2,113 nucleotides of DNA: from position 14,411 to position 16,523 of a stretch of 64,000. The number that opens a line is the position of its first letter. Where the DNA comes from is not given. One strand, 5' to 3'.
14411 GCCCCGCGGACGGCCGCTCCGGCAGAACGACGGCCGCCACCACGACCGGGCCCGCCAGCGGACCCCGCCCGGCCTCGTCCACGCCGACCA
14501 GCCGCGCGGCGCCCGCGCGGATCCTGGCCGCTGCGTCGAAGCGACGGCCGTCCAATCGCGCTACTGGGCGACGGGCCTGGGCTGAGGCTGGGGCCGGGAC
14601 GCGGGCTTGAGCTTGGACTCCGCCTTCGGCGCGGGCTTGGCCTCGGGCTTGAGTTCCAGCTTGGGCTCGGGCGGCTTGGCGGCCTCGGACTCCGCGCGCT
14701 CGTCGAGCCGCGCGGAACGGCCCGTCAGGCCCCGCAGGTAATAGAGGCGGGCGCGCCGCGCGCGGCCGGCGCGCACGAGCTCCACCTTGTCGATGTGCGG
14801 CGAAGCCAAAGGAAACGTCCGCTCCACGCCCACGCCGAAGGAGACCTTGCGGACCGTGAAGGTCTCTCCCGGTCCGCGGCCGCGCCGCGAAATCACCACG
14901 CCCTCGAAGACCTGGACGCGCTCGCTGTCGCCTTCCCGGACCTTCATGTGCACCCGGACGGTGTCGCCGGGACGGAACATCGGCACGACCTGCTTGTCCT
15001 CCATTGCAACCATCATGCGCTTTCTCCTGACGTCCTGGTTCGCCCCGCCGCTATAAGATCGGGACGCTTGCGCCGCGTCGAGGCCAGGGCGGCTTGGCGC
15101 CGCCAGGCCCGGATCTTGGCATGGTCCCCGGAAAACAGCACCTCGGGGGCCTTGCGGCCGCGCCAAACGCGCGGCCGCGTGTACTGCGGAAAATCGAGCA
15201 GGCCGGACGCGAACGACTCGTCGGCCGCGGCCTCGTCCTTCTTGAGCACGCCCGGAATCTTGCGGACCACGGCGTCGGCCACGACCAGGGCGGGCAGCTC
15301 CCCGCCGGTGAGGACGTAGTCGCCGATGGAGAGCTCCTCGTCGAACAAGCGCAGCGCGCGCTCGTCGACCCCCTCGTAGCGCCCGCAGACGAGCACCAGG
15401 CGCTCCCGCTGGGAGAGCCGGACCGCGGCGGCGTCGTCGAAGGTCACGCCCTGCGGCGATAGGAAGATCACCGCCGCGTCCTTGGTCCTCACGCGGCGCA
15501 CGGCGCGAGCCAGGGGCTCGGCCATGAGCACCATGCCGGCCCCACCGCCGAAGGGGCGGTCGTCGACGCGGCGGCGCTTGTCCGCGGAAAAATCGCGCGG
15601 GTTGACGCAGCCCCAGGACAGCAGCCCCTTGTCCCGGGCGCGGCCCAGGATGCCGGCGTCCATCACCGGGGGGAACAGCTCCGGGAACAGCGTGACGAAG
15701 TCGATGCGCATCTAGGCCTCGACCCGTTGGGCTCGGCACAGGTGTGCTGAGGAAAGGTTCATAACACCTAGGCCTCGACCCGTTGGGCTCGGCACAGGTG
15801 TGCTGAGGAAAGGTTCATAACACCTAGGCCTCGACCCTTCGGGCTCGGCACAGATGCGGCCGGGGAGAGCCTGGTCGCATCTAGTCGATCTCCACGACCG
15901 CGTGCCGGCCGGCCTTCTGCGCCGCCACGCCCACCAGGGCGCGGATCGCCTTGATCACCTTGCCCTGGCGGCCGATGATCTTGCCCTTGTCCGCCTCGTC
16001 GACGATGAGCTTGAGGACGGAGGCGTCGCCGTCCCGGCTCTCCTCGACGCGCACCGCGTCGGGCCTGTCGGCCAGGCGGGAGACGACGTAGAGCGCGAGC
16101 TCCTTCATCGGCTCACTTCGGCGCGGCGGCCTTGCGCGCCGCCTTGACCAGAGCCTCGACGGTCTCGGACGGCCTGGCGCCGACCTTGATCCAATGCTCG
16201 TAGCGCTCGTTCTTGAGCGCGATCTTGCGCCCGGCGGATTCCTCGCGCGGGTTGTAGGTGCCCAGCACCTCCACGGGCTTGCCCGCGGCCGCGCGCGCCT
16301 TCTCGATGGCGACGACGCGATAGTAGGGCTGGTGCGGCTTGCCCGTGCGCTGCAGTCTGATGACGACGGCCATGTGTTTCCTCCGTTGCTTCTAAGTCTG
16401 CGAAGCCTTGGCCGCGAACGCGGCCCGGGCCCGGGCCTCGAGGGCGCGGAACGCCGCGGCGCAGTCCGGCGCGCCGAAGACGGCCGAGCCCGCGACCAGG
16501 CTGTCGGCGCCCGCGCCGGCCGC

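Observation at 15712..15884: Undescribed-looking 56-bp CTAG-bounded double-hairpin repeat family with covarying stems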

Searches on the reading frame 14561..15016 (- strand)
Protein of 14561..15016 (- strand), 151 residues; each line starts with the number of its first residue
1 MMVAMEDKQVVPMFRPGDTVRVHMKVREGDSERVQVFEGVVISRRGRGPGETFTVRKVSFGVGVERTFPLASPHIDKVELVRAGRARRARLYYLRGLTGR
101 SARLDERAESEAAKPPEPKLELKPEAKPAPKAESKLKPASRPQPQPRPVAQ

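Call 78: search_protein_families(library=pfam, proteins=[window:14561-15016:-], max_evalue=0.0001)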
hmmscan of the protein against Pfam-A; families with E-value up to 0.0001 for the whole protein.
window:14561-15016:- (151 aa): 1 family
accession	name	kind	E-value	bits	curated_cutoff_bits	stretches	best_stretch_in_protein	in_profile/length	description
PF01245.26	Ribosomal_L19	-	1.3e-43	147.9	22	1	8-107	12-111/111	Ribosomal protein L19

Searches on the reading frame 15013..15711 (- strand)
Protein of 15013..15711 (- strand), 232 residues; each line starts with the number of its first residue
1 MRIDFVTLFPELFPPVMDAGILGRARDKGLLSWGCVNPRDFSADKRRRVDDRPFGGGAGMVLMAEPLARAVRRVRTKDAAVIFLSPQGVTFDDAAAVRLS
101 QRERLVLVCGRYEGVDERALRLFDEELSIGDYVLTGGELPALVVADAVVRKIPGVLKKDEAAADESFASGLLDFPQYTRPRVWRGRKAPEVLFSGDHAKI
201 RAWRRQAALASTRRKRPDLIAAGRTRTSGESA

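Call 15: find_related_loci(query=window:15013-15711:-, collection=genome_contigs, flank=3000)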
Query window:15013-15711:- (232 aa) in genome_contigs; peptide patterns used: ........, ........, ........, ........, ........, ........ (x = any residue, [..] = any of these).
599 stretches matched a pattern (row limit reached: there are more); 426 encode a relative of the query (tblastn E <= 1e-3); the best 80 are kept; 80 distinct loci.
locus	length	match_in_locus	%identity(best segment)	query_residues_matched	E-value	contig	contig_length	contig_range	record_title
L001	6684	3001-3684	75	1-227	3e-113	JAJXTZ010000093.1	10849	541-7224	MAG: bacterium isolate BP4.bin73 NODE_8212_length_10849_cov_2.269819, whole genome shotgun sequence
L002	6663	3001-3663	72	1-221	3e-111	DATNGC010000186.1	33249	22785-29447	MAG TPA_asm: Elusimicrobiota bacterium isolate SMAG_U11311 k141_2759270, whole genome shotgun sequence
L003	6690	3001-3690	68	1-230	9e-107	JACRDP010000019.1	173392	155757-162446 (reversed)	MAG: Elusimicrobia bacterium isolate NC_groundwater_1675_Pr3_B-0.1um_66_20 SR-2_scaffold_141_2590213, whole genome shotg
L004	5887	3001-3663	75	1-221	2e-105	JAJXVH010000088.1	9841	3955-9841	MAG: bacterium isolate BP5.bin24 NODE_12419_length_9841_cov_3.106238, whole genome shotgun sequence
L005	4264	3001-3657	71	1-219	7e-105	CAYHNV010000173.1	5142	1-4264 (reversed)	MAG TPA_asm: uncultured Elusimicrobia bacterium isolate ERP119705_co13_643 genome assembly, contig: NODE_20574_length_51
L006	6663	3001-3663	71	1-221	2e-102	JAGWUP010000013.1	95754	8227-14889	MAG: Elusimicrobia bacterium isolate REEB4 contig-150_164, whole genome shotgun sequence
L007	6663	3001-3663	73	1-221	1e-99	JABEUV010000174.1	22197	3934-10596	MAG: Elusimicrobia bacterium isolate MAG 13 k99_243111, whole genome shotgun sequence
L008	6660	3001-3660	66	1-220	8e-95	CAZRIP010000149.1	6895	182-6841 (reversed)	MAG TPA_asm: uncultured Elusimicrobia sp. isolate binchicken_co54_389 genome assembly, contig: NODE_20227_length_6895_co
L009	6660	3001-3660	68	1-220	2e-94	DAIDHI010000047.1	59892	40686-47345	MAG TPA_asm: Elusimicrobia bacterium isolate clean341 k141_335731, whole genome shotgun sequence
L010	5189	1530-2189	62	1-220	7e-92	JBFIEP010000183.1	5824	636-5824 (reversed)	MAG: Elusimicrobiota bacterium isolate Mix_sand11.2021.09.D.84 k141_155088_length_5824_cov_7.0000, whole genome shotgun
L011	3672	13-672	66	1-220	1e-91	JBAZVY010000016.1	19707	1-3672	MAG: Elusimicrobiota bacterium isolate SO_2017_GW1_264 NODE_10588_length_19707_cov_0.818029_OW334_2017, whole genome sho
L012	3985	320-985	62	1-220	5e-89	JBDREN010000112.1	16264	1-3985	MAG: Elusimicrobiota bacterium isolate MEGAHIT-group-1.316 k141_4750068, whole genome shotgun sequence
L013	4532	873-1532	61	1-220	1e-88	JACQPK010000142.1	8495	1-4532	MAG: Elusimicrobia bacterium isolate NC_groundwater_1305_Ag_S-0.2um_70_34 S_p2_S4_coassembly_k141_1141379, whole genome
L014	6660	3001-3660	70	1-220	9e-88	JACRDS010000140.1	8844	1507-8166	MAG: Elusimicrobia bacterium isolate NC_groundwater_1678_Pr3_B-0.1um_69_20 SR-2_scaffold_141_2932197, whole genome shotg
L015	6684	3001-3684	60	1-228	3e-87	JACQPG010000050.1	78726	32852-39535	MAG: Elusimicrobia bacterium isolate NC_groundwater_1301_Ag_S-0.2um_62_34 S_p2_S4_coassembly_k141_1454433, whole genome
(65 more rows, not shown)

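Call 78: search_protein_families(library=pfam, proteins=[window:15013-15711:-], max_evalue=0.0001)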
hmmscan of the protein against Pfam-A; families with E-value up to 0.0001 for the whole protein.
window:15013-15711:- (232 aa): 1 family
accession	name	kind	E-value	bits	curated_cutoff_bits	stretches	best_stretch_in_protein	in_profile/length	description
PF01746.26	tRNA_m1G_MT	-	9e-61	205.4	27.3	1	23-217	2-195/195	tRNA (Guanine-1)-methyltransferase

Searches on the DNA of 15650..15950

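Call 55: search_rna_families(source=window, start=15650, end=15950, threshold=evalue, max_evalue=10)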
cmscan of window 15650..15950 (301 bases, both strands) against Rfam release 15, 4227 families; matches with E-value up to 10: 3.
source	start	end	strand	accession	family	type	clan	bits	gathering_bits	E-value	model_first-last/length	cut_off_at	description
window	15850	15884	-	RF00899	mir-235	Gene; miRNA;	-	16.4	75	1.9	1-77/77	no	mir-235 microRNA precursor family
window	15839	15911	-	RF01546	TB6Cs1H1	Gene; snRNA; snoRNA; HACA-box;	-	16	40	0.66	1-66/66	no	Trypanosomatid snoRNA TB6Cs1H1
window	15756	15874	-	RF01955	NEAT1_1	Gene; lncRNA;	-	12.6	50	4.2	1-122/122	no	Nuclear enriched abundant transcript 1 conserved region 1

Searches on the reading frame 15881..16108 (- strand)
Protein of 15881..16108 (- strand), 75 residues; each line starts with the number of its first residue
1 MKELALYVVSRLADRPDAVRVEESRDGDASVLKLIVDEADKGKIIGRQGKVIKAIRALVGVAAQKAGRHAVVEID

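Call 78: search_protein_families(library=pfam, proteins=[window:15881-16108:-], max_evalue=0.0001)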
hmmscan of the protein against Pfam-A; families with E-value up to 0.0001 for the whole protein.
window:15881-16108:- (75 aa): 1 family
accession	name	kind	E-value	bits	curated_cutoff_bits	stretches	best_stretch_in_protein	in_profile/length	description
PF13083.13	KH_KhpA-B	-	4.1e-19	68.7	32.1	1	2-74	1-73/73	KhpA/KhpB, KH domain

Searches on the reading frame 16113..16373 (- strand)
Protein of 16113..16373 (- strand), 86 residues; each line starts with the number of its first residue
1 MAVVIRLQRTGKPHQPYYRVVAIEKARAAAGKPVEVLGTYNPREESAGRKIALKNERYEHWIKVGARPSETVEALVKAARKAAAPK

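Call 78: search_protein_families(library=pfam, proteins=[window:16113-16373:-], max_evalue=0.0001)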
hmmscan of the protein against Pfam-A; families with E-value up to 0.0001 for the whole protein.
window:16113-16373:- (86 aa): 1 family
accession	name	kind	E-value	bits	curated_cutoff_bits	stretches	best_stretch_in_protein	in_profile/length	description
PF00886.24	Ribosomal_S16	-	4.3e-19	68.6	27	1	9-69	1-62/62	Ribosomal protein S16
